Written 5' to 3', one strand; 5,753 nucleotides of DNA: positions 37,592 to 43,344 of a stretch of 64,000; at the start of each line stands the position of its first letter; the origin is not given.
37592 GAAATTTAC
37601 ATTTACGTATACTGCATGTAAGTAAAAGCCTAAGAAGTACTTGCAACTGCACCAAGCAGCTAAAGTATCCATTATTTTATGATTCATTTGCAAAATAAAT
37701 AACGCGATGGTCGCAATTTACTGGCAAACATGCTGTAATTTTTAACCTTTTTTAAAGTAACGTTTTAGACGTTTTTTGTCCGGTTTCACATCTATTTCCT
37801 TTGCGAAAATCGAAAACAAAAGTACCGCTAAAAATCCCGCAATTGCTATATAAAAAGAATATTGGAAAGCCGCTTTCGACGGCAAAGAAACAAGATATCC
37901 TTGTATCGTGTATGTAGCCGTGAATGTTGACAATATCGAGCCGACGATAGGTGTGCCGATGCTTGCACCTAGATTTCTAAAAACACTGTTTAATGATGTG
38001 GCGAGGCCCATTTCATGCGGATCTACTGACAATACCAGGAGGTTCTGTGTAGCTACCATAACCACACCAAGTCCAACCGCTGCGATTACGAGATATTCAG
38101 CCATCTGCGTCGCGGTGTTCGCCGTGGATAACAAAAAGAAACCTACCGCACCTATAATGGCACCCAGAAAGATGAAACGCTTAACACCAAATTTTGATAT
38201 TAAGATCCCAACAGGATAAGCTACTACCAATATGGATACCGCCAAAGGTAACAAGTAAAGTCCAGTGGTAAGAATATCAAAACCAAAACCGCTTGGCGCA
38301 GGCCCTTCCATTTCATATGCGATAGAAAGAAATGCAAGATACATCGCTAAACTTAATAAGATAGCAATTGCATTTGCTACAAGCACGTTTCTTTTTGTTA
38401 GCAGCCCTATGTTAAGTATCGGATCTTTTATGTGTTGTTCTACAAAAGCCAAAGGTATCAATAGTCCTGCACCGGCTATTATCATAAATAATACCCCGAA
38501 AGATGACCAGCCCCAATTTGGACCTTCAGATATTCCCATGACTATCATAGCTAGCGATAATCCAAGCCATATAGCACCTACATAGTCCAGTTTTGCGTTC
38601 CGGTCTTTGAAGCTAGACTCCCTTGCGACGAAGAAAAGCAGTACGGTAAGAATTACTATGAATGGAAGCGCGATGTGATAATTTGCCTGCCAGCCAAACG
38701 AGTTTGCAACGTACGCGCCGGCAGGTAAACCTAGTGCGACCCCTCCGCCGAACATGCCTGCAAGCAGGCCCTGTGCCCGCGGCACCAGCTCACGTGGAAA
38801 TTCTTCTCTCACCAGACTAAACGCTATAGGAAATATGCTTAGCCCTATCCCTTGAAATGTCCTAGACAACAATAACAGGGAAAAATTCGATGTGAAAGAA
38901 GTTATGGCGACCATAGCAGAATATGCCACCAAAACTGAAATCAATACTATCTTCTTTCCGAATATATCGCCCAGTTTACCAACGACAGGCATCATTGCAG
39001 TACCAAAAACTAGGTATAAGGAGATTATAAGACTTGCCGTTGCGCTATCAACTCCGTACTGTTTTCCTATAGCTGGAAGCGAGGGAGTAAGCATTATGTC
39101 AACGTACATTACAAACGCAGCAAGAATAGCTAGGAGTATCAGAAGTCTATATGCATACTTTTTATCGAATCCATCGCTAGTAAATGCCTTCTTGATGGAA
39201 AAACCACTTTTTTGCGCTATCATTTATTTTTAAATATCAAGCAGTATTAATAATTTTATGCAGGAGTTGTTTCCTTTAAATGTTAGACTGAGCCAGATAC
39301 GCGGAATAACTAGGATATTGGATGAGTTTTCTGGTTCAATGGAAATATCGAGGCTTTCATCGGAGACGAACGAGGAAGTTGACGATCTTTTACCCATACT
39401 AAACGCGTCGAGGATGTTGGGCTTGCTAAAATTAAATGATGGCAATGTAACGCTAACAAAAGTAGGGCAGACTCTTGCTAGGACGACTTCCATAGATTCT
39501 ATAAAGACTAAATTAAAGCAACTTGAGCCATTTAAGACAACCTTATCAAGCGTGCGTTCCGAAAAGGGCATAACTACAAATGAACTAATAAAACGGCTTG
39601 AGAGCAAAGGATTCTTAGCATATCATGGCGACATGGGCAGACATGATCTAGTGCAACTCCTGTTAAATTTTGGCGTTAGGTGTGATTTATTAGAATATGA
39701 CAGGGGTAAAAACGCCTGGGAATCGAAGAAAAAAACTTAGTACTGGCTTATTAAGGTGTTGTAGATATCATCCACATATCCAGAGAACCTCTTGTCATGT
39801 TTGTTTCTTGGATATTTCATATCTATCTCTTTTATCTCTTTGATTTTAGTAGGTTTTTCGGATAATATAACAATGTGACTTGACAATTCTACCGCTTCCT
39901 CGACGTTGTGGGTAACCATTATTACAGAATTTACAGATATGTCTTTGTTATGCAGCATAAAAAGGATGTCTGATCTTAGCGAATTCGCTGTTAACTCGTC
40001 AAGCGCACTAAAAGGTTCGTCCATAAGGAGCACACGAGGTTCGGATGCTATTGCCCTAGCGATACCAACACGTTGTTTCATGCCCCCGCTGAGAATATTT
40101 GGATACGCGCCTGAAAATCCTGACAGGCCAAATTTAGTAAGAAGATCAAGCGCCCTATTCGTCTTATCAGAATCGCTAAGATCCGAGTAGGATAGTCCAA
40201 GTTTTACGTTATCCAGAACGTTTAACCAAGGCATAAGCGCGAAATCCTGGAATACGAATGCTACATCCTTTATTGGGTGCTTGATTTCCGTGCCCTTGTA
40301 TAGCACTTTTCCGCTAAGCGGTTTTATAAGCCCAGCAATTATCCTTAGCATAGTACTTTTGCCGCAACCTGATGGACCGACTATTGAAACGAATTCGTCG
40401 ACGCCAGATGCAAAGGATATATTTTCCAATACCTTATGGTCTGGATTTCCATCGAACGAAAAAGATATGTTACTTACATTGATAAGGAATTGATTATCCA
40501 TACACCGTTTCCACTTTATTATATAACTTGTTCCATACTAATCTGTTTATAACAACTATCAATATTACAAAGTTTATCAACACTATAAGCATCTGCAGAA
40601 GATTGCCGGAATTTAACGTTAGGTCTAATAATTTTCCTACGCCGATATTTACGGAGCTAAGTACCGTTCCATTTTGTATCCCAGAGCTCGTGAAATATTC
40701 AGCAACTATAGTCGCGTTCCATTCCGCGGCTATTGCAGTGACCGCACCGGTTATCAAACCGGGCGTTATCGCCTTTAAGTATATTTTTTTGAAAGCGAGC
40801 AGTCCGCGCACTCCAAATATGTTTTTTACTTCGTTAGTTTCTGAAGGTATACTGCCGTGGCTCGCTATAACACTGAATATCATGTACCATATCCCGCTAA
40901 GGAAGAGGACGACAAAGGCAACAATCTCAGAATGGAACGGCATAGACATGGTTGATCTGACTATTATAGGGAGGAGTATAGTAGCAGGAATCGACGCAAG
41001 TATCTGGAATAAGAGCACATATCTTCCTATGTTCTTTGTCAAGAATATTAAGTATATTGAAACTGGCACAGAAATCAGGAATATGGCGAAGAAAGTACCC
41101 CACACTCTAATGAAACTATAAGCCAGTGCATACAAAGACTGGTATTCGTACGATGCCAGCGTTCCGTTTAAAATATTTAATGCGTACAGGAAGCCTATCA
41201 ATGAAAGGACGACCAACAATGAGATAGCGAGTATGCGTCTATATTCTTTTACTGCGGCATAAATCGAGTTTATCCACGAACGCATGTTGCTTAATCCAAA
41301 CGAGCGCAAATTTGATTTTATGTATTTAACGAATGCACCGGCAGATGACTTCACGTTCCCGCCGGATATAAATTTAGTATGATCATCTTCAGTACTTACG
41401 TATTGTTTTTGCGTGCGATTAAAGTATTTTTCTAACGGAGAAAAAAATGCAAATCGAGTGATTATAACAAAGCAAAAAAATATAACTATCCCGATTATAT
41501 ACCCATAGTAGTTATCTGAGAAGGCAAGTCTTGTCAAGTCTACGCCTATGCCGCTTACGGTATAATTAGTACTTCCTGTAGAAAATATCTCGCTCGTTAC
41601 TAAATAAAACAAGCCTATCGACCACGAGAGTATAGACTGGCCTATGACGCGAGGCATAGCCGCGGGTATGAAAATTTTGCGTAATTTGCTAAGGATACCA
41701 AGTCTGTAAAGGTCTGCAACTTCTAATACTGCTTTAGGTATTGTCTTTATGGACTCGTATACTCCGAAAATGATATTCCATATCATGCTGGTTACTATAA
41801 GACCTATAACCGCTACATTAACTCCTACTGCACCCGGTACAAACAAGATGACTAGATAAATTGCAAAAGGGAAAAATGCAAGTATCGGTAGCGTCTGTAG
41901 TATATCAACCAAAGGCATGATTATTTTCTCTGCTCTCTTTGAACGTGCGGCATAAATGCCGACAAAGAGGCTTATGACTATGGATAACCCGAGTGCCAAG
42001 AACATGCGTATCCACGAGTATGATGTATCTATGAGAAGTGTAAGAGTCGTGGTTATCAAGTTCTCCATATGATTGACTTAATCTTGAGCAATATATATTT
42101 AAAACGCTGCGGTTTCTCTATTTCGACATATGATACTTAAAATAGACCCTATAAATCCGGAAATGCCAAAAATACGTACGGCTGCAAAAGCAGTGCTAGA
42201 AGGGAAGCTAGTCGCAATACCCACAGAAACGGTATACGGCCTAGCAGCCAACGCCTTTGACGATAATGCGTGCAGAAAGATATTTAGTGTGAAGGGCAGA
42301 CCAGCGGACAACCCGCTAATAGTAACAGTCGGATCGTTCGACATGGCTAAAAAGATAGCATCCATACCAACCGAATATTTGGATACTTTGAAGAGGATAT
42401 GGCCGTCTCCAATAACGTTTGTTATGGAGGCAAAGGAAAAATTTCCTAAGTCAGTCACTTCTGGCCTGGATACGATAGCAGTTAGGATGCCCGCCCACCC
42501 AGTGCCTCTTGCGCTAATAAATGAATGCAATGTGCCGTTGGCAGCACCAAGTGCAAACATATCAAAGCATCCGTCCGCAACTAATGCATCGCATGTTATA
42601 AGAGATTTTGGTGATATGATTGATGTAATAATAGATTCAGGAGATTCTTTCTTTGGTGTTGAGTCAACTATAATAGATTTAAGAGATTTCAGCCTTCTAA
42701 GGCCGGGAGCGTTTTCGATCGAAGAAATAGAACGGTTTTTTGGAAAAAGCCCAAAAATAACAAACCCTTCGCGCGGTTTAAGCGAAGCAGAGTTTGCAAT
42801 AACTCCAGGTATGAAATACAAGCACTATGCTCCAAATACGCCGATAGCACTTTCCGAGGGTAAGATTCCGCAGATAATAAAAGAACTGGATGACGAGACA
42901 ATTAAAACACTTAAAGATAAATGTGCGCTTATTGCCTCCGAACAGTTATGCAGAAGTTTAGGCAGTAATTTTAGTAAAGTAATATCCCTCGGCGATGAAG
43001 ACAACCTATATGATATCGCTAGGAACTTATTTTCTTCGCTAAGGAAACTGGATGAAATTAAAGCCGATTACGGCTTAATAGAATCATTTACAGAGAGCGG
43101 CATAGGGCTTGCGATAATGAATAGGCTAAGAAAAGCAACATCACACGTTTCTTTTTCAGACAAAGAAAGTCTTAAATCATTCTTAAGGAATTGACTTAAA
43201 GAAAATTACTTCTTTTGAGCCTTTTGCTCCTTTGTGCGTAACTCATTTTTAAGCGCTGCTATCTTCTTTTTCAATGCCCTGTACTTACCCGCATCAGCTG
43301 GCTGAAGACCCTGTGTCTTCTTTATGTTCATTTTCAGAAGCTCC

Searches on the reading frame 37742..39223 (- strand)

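Call 50: search_protein_families(library=pfam, proteins=[window:37742-39223:-], max_evalue=0.0001)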
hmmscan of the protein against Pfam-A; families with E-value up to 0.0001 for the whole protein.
window:37742-39223:- (493 aa): 1 family
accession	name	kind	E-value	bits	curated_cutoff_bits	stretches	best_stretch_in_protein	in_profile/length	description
PF07690.21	MFS_1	-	8.9e-52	176.6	33.4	2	31-424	1-347/347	Major Facilitator Superfamily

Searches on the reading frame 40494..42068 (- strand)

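Call 50: search_protein_families(library=pfam, proteins=[window:40494-42068:-], max_evalue=0.0001)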
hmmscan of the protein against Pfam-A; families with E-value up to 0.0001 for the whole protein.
window:40494-42068:- (524 aa): 1 family
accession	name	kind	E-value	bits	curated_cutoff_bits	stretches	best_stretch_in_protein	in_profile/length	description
PF00528.27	BPD_transp_1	-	2.2e-19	70.3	26.4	2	34-206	2-173/184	Binding-protein-dependent transport system inner membrane component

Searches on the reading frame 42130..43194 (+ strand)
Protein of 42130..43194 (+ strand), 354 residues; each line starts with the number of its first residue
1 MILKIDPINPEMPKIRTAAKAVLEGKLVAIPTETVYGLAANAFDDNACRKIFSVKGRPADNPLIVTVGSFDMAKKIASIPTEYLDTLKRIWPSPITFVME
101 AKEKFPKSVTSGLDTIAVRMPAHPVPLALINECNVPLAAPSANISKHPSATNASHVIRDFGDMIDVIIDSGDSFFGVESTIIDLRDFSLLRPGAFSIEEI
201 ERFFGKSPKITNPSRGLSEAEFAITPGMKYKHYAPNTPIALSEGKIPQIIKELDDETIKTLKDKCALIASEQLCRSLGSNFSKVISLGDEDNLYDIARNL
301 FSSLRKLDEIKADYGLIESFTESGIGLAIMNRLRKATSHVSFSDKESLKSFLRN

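Call 50: search_protein_families(library=pfam, proteins=[window:42130-43194:+], max_evalue=0.0001)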
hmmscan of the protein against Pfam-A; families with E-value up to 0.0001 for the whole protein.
window:42130-43194:+ (354 aa): 2 families
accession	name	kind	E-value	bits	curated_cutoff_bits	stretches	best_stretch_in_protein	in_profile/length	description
PF01300.24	Sua5_yciO_yrdC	-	8.2e-57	192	25.1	1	21-193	2-178/178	Telomere recombination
PF03481.19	Sua5_C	-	2.9e-29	102.8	22.9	1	196-338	2-136/136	Threonylcarbamoyl-AMP synthase, C-terminal domain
